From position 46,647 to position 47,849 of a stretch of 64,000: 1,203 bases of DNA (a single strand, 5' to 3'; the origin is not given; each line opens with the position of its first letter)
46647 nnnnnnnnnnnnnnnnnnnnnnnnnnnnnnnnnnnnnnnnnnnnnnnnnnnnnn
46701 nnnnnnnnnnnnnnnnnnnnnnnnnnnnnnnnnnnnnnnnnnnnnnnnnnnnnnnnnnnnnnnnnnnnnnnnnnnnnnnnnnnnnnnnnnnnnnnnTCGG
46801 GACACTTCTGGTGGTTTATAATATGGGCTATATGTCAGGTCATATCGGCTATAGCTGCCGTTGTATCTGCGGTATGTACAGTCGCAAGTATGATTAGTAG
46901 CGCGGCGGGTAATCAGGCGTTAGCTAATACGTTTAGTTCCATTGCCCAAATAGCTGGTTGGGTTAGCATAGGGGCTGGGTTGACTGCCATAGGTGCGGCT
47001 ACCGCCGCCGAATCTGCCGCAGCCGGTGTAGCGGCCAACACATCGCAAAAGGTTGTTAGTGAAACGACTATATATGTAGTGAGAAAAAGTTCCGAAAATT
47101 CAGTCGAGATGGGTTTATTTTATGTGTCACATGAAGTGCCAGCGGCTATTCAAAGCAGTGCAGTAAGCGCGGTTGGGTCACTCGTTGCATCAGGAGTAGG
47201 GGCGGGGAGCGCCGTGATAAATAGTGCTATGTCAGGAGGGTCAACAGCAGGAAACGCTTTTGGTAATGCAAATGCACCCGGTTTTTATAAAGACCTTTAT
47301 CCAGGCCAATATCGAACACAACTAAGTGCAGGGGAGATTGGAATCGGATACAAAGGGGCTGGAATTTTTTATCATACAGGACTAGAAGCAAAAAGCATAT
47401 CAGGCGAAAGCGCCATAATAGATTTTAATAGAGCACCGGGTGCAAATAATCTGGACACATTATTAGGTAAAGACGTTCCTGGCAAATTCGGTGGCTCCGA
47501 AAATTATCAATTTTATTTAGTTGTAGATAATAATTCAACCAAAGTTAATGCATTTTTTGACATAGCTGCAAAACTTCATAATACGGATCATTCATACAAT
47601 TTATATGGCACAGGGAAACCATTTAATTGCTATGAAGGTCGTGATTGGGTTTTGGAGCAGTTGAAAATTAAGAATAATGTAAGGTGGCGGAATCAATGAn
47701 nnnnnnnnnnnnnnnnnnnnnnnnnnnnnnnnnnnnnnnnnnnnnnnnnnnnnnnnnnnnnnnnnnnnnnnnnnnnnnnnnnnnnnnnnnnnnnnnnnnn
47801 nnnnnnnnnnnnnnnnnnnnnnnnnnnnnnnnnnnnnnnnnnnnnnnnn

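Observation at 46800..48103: Unrecognisable Rhs C-terminal toxin domain with hydrophobic Gly/Ala-rich segment and a 4-TM overlapping immunity gene, in an AT-rich cassette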

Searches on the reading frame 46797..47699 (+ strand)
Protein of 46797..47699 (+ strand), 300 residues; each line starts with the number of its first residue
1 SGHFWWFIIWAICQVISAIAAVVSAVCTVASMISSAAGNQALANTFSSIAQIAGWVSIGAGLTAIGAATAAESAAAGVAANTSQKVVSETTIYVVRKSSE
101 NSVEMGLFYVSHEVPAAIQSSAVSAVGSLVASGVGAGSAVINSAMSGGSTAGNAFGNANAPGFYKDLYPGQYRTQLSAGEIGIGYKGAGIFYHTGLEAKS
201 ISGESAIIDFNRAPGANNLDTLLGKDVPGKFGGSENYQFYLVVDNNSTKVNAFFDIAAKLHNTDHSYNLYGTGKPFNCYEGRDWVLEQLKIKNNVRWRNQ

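Call 6: search_protein_families(library=pfam, proteins=[window:46797-47699:+], max_evalue=0.1)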
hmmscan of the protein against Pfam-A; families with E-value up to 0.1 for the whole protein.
window:46797-47699:+ (300 aa): 0 families

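Call 10: search_solved_structures(query=window:46797-47699:+, max_evalue=10)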
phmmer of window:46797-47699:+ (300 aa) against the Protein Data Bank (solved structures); distinct sequences matched with E-value up to 10: 4.
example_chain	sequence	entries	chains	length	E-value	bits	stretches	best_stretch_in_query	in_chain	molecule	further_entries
7oc9_A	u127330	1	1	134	0.14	14.9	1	163-254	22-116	Bd0675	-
9udq_J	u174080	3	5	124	0.62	12.8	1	66-119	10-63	Protein OPG161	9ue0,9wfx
26wc_A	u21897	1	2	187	0.72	12.6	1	62-118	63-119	Protein OPG161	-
9ue8_C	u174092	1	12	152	0.97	12.1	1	67-118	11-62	Protein OPG161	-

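Call 11: search_protein_families(library=ncbifam, proteins=[window:46797-47699:+], max_evalue=0.1)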
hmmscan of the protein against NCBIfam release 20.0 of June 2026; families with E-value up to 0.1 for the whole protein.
window:46797-47699:+ (300 aa): 0 families

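Call 12: find_homologous_proteins(query=window:46797-47699:+, max_evalue=0.01)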
Query window:46797-47699:+ (300 aa): 2 proteins with E <= 0.01 among 8000 candidates.
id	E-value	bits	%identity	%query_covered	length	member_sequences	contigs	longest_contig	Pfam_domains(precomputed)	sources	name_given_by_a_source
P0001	1.1e-76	276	72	58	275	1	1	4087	-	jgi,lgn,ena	-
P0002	6.4e-5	41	36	24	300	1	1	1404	-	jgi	jgi:hypothetical protein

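Call 19: find_encoding_contigs(protein=P0001, flank=5000)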
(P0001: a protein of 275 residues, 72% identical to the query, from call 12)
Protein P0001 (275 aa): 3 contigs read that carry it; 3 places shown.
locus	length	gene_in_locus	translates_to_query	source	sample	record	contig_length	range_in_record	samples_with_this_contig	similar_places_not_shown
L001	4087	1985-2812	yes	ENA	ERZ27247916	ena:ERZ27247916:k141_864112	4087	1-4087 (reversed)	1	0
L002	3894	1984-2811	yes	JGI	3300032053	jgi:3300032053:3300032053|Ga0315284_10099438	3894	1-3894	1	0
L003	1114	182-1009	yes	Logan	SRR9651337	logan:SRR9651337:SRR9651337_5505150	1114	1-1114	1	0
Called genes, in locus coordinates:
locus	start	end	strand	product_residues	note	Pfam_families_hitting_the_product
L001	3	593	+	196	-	PF00589:Phage_integrase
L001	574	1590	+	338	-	PF02899:Phage_int_SAM_1 (weak), PF00589:Phage_integrase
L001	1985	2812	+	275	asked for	-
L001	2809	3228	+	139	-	-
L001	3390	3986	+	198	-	PF01797:Y1_Tnp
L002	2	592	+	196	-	PF00589:Phage_integrase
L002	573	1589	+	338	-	PF02899:Phage_int_SAM_1 (weak), PF00589:Phage_integrase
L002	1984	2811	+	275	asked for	-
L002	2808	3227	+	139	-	-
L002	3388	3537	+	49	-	-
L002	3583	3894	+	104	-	?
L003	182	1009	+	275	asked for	-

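Call 20: find_encoding_contigs(protein=P0002, flank=5000)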
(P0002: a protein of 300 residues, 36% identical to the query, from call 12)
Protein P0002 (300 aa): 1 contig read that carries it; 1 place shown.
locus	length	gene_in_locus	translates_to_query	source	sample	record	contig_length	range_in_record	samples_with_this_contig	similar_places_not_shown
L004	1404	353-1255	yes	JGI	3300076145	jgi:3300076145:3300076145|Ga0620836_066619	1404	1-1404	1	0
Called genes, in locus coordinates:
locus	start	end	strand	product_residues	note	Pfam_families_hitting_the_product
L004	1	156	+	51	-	?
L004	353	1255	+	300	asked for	-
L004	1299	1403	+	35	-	?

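Call 86: search_protein_families(library=pfam, proteins=[P0002], max_evalue=1)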
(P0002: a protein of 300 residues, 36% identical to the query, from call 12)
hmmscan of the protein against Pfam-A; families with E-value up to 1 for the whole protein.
P0002 (300 aa): 0 families

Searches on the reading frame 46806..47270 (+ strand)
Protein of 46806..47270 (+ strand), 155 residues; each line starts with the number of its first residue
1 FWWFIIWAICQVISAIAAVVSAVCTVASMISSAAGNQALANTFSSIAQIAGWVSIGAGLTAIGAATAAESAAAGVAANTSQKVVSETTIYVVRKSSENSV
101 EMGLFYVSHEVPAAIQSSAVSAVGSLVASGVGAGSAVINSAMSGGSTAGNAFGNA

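Call 9: search_protein_families(library=pfam, proteins=[window:46806-47270:+], max_evalue=10)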
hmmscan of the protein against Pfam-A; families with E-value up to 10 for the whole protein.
seq(155 aa): 3 families
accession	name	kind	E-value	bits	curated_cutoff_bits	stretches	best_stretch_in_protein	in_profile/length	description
PF09195.17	Endonuc-BglII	-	0.18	11.9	26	1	10-53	11-55/163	Restriction endonuclease BglII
PF04505.17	CD225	-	1.9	9.1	27.1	1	5-62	6-65/68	Interferon-induced transmembrane protein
PF14333.11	DUF4389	-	2.4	8.6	25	1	2-47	10-54/76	Domain of unknown function (DUF4389)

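Call 65: find_homologous_proteins(query=A5, max_evalue=0.01)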
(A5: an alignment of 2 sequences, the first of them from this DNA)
Query A5 (2 sequences): 8000 candidates shared short words with the query, none scored E <= 0.01.

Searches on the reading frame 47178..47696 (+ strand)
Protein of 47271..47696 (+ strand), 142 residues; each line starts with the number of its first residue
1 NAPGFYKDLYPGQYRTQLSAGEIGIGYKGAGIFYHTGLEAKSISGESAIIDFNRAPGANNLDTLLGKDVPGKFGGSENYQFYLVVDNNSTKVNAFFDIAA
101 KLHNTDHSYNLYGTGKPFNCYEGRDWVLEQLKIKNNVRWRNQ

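Call 9: search_protein_families(library=pfam, proteins=[window:47271-47696:+], max_evalue=10)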
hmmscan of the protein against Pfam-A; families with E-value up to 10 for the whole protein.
seq(142 aa): 0 families

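Call 25: search_protein_representatives(alignment_id=A1)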
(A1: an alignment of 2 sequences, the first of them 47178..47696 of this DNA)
Query: 2 sequences, 173 profile positions. Proteins with E-value up to 0.001 (for the whole library): 4; up to 1e-10: 2; up to 1e-30: 1. The best 4 are listed.
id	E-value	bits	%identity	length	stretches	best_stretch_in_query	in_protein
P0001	1.6e-107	373.3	-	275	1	1-173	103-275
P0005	1.1e-19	87.4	-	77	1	76-145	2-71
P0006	8.3e-07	45.4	-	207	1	54-157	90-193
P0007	1.9e-06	44.2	-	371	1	44-168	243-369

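Call 27: find_encoding_contigs(protein=P0006, flank=4000)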
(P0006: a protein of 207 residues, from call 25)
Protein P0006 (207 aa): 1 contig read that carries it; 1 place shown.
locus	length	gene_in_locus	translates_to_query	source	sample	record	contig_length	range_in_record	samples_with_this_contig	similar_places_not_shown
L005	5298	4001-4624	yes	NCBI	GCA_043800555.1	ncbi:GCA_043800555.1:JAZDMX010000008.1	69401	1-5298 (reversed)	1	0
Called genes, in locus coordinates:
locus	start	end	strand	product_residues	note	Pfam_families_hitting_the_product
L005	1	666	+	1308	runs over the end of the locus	PF20148:DUF6531, PF25023:TEN_YD-shell, PF05593:RHS_repeat, PF25023:TEN_YD-shell, PF05593:RHS_repeat, PF25023:TEN_YD-shell, PF05593:RHS_repeat, PF25023:TEN_YD-shell, +7 more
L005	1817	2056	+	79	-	-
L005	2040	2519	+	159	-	-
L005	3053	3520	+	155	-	-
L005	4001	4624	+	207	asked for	-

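Call 28: find_encoding_contigs(protein=P0007, flank=4000)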
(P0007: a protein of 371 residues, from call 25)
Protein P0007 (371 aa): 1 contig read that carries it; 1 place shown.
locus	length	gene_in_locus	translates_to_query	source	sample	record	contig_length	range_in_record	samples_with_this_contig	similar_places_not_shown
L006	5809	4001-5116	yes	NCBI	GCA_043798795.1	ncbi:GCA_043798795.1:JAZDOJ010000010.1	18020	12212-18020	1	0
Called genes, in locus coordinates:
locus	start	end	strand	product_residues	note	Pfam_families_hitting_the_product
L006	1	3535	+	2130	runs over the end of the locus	PF03534:SpvB, PF01839:FG-GAP (faint), PF13517:FG-GAP_3, PF12256:TcdB_toxin_midN, PF05593:RHS_repeat (weak), PF25023:TEN_YD-shell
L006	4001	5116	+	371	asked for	-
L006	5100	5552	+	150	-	-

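Call 29: find_encoding_contigs(protein=P0005, flank=4000)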
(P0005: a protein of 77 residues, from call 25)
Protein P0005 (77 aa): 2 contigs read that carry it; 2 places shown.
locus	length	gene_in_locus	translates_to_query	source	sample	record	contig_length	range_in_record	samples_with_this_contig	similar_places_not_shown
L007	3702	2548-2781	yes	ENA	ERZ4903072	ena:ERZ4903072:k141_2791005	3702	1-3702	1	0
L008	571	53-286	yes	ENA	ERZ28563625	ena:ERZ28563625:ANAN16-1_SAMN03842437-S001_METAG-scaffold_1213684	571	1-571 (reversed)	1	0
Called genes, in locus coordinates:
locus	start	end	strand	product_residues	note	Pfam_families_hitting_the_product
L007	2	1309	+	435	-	?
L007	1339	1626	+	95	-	PF01527:HTH_Tnp_1 (faint), PF13518:HTH_28 (weak)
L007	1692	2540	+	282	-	PF13276:HTH_21, PF00665:rve, PF24764:rva_4, PF13683:rve_3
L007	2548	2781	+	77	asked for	-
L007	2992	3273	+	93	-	PF02604:PhdYeFM_antitox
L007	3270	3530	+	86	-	PF05016:ParE_toxin, PF15781:ParE-like_toxin (weak)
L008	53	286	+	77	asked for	-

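Call 43: predict_structure(alignment_id=A3)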
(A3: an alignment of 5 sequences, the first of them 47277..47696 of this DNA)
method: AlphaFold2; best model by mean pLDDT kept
length: 140 residues; sequences in the alignment: 5
mean_pLDDT: 73.1   pTM: 0.72
mean pLDDT of the five models: 73.1, 71.6, 67.4, 67.0, 56.2
residues with pLDDT >= 90: 36; 70-90: 50; 50-70: 32; < 50: 22
segments of 3 or more residues with pLDDT < 50: 64-67, 104-106, 108-116, 136-140
pLDDT, mean of each block of 10 residues (from residue 1): 84 93 82 84 86 53 51 75 92 87 51 53 82 51
secondary structure, 60 per line:
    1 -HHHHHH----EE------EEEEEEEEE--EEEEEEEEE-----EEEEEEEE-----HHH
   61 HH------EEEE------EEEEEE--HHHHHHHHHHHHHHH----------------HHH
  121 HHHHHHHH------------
elements in order: H2-7 E20-28 E31-39 E45-52 H58-62 E69-72 E79-84 H87-101 H118-128

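Call 49: fold_search(model_id=the predicted structure, library=pdb)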
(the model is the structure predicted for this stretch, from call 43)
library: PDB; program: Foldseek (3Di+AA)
matches with E <= 10: 508; with E <= 0.001: 0
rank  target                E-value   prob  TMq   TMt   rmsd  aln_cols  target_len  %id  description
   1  7zv1_C                5.9e-02  0.97  0.42  0.55   4.4       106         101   10  Crystal Structure of Aichivirus A 2A protein L64M, L109M mutant (released 2023-05-31)
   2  7zv6_A                1.8e-01  0.77  0.44  0.52   7.4       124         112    9  Crystal Structure of Aichivirus A 2A protein (released 2023-05-24)
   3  7zv1_A                2.1e-01  0.80  0.45  0.55   7.2       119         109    9  Crystal Structure of Aichivirus A 2A protein L64M, L109M mutant (released 2023-05-31)
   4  7zv1_B                2.2e-01  0.75  0.43  0.51   7.3       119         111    8  Crystal Structure of Aichivirus A 2A protein L64M, L109M mutant (released 2023-05-31)
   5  7zv6_C                2.3e-01  0.75  0.43  0.52   7.1       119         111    9  Crystal Structure of Aichivirus A 2A protein (released 2023-05-24)
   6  7zv6_B                2.3e-01  0.66  0.34  0.38   5.9        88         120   11  Crystal Structure of Aichivirus A 2A protein (released 2023-05-24)
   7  1gka_B                6.5e-01  0.04  0.18  0.15  15.1       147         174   10  The molecular basis of the coloration mechanism in lobster shell. beta-crustacyanin at 3.2 A resolution (released 2002-08-08)
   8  4zux_Z                7.8e-01  0.07  0.17  0.07   7.8        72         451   17  SAGA DUB module Ubp8/Sgf11/Sus1/Sgf73 bound to ubiqitinated nucleosome (released 2016-02-24)
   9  2fju_B                7.8e-01  0.07  0.20  0.06  12.8       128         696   10  Activated Rac1 bound to its effector phospholipase C beta 2 (released 2006-11-21)
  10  3fzr                  8.8e-01  0.06  0.15  0.10  10.6        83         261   12  Crystal structure of PYK2 complexed with PF-431396 (released 2009-03-31)
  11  7vns_A                1.1e+00  0.04  0.17  0.15  10.8       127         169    9  Sandercyanin mutant E79A-Biliverdin complex (released 2022-05-25)
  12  4gk2                  1.1e+00  0.05  0.15  0.10  12.1        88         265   19  Human EphA3 Kinase domain in complex with ligand 66 (released 2013-01-23)
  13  4fjc_E                1.2e+00  0.08  0.18  0.07  12.2        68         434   15  Structure of the SAGA Ubp8/Sgf11(1-72, Delta-ZnF)/Sus1/Sgf73 DUB module (released 2012-07-25)
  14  2w2w_A                1.2e+00  0.06  0.19  0.23  13.1       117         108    9  PLCg2 Split Pleckstrin Homology (PH) Domain (released 2009-05-05)
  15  3fzp                  1.2e+00  0.06  0.15  0.10  10.9        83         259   11  Crystal structure of PYK2 complexed with ATPgS (released 2009-03-31)
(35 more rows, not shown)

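Call 51: search_solved_structures(query=A3, max_evalue=10, show_alignments=3)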
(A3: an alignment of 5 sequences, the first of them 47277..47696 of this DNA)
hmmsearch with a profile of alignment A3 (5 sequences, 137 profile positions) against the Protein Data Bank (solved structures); distinct sequences matched with E-value up to 10: 0.

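Call 52: search_protein_families(library=pfam, alignment_id=A2, max_evalue=10)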
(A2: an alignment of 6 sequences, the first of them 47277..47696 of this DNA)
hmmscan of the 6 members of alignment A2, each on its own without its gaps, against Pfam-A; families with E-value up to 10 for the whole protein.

A. member 1, window:47277-47696:+ (140 aa): 0 families

B. families by the number of members that match (of 6 scanned): 2 families
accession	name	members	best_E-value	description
PF03527.20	RHS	1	0.014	RHS protein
PF05903.20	Peptidase_C97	1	0.022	PPPDE putative peptidase domain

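Call 53: find_related_loci(query=A3, collection=genome_contigs, flank=6000)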
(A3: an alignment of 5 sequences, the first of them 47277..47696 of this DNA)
Query A3 (140 aa) in genome_contigs; peptide patterns used: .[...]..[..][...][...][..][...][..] (x = any residue, [..] = any of these).
33 stretches matched a pattern; 2 encode a relative of the query (tblastn E <= 1e-3); 2 distinct loci.
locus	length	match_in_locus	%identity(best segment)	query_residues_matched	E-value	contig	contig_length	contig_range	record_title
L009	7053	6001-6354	36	21-136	4e-13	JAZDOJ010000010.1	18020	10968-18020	MAG: Candidatus Omnitrophota bacterium isolate MEGAHIT-group-0.767 k141_3262313, whole genome shotgun sequence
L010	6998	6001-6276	38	30-123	3e-12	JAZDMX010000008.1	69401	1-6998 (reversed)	MAG: Candidatus Omnitrophota bacterium isolate MEGAHIT-group-0.683 k141_4573747, whole genome shotgun sequence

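Call 54: find_related_loci(query=A3, collection=metagenome_contigs, flank=5000)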
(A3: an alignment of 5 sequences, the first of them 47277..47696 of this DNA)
Query A3 (140 aa) in metagenome_contigs; peptide patterns used: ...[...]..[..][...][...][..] (x = any residue, [..] = any of these).
96 stretches matched a pattern; 1 encode a relative of the query (tblastn E <= 1e-3); 1 distinct loci.
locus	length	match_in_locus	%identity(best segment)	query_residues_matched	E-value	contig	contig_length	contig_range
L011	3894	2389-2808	74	1-140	2e-73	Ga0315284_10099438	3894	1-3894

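Call 86: search_protein_families(library=pfam, proteins=[L005:3053-3520:+, L006:3101-3535:+, L005:208-666:+], max_evalue=1)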
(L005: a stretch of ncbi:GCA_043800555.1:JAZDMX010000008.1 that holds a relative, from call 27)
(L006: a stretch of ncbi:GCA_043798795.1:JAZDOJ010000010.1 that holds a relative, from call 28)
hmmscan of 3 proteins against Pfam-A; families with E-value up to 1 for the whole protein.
L005:3053-3520:+ (155 aa): 1 family
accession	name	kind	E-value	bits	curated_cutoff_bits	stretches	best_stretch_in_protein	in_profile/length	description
PF05903.20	Peptidase_C97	-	0.022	15.1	29.2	1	121-148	93-120/151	PPPDE putative peptidase domain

L006:3101-3535:+ (144 aa): 1 family
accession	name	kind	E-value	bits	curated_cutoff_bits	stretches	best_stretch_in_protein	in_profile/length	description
PF08398.15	Phospholip_A2_4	-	0.11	13.2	23.9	1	49-90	3-41/80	Phospholipase A2-like domain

L005:208-666:+ (152 aa): 0 families
